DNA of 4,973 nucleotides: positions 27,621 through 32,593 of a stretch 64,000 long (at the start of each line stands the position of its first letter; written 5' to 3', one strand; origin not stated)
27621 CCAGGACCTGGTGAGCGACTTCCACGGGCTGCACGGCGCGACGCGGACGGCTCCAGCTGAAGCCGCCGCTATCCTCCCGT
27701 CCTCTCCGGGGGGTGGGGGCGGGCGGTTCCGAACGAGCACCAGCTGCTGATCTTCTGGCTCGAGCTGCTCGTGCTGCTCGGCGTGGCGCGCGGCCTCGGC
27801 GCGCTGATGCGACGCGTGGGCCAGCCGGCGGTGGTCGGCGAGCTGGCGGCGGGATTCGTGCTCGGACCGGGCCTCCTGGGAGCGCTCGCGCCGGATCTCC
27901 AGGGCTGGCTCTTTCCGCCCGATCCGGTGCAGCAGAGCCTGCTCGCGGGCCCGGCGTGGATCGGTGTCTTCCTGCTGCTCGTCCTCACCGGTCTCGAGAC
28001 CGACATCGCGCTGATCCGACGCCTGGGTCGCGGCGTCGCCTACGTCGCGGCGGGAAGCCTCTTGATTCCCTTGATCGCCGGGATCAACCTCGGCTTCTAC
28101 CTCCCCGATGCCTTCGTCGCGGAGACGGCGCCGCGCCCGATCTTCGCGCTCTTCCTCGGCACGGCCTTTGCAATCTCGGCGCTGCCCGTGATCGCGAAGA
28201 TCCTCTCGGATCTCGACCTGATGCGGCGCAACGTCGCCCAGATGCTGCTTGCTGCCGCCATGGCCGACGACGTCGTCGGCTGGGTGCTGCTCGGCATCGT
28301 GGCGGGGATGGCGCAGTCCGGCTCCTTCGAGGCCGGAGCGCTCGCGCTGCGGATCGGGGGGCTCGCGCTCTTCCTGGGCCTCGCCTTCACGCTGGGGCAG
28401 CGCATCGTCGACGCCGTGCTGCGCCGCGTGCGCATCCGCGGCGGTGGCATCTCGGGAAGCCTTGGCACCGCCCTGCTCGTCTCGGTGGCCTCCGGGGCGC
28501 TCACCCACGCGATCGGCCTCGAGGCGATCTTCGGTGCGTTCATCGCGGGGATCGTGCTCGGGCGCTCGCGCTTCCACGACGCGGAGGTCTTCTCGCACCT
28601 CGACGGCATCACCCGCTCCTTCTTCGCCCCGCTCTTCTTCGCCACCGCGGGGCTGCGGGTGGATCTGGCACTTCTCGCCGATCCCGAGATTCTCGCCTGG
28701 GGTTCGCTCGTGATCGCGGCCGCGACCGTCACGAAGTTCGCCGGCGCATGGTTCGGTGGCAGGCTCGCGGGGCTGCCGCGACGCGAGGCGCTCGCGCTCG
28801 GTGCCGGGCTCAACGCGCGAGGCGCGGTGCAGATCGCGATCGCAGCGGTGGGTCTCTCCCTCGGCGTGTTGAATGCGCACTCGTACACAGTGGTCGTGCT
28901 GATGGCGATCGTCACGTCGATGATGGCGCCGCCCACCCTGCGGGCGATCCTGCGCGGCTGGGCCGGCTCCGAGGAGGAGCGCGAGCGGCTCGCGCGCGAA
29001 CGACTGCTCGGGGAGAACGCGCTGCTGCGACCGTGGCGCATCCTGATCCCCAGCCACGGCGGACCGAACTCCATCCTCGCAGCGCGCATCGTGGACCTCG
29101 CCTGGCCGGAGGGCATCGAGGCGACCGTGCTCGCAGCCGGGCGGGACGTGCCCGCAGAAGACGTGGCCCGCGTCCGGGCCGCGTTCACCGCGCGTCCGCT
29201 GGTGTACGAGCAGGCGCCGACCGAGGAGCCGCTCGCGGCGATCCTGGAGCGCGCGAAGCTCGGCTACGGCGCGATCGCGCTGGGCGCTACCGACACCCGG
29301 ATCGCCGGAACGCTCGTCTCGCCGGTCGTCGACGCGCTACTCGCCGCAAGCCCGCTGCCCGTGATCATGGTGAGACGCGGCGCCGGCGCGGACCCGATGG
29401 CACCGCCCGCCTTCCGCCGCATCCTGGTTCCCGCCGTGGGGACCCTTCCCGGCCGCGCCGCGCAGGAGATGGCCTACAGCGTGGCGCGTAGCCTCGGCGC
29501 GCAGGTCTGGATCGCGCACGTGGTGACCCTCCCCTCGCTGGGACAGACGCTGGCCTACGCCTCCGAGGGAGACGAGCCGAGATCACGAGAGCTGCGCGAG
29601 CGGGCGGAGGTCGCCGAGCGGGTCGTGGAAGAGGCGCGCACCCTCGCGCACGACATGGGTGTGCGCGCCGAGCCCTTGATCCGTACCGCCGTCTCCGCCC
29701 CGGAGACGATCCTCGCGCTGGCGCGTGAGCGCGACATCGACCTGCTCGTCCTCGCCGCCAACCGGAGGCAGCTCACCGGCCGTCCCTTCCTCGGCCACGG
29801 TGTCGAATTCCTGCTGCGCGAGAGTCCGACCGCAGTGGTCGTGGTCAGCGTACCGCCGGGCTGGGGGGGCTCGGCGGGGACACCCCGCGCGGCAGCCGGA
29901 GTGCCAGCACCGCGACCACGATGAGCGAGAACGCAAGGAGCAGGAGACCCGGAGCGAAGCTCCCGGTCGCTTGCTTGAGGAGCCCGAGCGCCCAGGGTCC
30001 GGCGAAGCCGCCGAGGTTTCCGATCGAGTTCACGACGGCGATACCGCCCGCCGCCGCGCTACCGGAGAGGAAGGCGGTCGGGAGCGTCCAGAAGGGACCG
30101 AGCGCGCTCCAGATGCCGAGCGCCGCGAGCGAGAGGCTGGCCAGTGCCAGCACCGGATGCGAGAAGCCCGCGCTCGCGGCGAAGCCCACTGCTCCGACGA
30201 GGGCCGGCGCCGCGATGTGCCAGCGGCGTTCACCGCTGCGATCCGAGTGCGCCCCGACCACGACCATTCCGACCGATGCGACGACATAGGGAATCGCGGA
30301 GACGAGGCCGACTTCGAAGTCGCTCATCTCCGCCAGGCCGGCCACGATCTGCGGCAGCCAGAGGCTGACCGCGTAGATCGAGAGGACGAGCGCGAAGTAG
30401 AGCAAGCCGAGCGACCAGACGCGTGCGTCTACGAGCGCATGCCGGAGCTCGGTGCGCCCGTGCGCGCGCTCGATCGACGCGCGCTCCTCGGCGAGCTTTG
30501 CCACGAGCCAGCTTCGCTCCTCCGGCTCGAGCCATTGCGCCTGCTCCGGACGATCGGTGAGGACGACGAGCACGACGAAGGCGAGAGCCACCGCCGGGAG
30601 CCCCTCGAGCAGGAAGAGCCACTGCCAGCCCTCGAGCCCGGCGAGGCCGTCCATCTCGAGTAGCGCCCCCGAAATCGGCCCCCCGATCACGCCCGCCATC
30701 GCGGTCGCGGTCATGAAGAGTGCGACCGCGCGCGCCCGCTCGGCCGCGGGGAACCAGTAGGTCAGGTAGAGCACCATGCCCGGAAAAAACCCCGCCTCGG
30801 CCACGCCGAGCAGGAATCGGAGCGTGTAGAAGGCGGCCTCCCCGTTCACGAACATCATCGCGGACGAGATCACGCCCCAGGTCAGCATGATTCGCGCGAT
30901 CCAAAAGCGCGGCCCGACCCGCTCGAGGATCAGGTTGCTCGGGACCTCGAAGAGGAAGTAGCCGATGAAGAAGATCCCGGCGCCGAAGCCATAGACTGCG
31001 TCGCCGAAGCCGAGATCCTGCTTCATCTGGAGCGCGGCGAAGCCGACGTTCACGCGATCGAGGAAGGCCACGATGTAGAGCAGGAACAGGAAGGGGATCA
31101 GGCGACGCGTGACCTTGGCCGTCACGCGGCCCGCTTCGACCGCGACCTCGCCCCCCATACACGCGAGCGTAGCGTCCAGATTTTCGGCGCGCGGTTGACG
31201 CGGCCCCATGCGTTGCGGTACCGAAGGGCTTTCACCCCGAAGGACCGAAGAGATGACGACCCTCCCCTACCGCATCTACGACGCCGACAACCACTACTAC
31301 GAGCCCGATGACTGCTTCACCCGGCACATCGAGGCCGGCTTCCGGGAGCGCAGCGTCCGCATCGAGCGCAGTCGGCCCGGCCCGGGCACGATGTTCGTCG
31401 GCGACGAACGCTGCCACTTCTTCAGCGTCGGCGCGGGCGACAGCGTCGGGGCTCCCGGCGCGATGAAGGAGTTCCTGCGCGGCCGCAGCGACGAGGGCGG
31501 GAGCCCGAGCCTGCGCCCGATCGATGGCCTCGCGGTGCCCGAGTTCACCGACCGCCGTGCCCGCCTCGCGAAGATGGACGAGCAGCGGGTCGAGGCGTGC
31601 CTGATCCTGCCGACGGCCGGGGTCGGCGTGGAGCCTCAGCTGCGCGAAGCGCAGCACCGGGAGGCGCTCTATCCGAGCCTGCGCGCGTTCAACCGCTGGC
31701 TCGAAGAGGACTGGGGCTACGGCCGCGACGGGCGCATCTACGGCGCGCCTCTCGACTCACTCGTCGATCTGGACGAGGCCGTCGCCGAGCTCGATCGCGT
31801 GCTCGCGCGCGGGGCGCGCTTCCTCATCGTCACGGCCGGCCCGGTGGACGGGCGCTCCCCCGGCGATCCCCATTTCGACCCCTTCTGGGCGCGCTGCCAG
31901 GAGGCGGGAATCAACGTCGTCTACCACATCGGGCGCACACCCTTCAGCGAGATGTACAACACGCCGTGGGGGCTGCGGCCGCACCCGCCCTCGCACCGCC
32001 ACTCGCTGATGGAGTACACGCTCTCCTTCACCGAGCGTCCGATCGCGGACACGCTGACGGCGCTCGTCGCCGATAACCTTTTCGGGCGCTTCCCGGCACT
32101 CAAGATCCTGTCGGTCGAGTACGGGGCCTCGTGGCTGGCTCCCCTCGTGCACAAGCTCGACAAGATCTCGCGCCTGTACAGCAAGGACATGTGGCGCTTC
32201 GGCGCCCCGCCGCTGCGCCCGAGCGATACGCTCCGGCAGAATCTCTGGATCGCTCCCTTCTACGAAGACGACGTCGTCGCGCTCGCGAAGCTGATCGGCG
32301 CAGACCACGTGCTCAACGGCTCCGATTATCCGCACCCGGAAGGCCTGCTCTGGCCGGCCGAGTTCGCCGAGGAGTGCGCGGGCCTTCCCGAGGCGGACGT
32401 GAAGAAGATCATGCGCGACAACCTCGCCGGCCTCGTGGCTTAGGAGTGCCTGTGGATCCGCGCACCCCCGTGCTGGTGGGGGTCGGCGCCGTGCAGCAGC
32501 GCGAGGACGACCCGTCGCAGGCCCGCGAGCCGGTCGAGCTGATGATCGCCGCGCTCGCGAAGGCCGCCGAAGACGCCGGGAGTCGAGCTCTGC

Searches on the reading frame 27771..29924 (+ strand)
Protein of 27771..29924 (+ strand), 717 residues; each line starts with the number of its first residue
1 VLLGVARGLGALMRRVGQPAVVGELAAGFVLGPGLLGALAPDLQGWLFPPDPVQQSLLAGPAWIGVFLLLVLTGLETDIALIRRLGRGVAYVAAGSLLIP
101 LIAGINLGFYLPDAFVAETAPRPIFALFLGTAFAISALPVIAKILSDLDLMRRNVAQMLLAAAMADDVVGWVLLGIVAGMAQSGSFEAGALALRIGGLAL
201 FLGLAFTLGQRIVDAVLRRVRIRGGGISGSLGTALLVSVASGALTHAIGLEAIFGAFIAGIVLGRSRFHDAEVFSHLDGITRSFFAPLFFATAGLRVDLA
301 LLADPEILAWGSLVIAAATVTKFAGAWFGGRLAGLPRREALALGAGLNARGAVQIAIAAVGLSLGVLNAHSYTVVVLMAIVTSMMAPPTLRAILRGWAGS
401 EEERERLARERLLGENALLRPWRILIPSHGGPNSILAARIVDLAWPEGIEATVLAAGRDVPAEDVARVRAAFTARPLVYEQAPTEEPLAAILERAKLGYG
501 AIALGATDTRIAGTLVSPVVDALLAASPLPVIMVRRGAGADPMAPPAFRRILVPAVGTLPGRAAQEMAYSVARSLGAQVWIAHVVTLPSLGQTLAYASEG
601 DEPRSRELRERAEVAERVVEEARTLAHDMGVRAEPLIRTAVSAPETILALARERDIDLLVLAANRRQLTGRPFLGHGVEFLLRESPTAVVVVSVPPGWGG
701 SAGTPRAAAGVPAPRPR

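Call 47: search_protein_families(library=pfam, proteins=[window:27771-29924:+], max_evalue=0.00001)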
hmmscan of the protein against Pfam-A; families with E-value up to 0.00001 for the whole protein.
window:27771-29924:+ (717 aa): 2 families
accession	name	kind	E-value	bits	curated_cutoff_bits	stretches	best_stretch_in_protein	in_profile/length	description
PF00999.27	Na_H_Exchanger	-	1.2e-50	172.9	26.2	1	10-395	8-374/375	Sodium/hydrogen exchanger, transmembrane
PF00582.32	Usp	-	5.9e-18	66.2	24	1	548-692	2-140/141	Universal stress protein family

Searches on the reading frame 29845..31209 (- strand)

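Call 47: search_protein_families(library=pfam, proteins=[window:29845-31209:-], max_evalue=0.00001)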
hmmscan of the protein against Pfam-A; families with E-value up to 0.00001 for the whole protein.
window:29845-31209:- (454 aa): 1 family
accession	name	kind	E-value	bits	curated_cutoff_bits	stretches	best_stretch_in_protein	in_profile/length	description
PF07690.21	MFS_1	-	3.5e-45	154.9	33.4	1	41-405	1-347/347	Major Facilitator Superfamily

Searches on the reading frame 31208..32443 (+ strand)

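Call 47: search_protein_families(library=pfam, proteins=[window:31208-32443:+], max_evalue=0.00001)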
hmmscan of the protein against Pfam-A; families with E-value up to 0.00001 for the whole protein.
window:31208-32443:+ (411 aa): 1 family
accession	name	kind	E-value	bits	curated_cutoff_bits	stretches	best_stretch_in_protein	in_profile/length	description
PF04909.20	Amidohydro_2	-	9.6e-24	85.1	26.4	1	111-405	16-282/289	Amidohydrolase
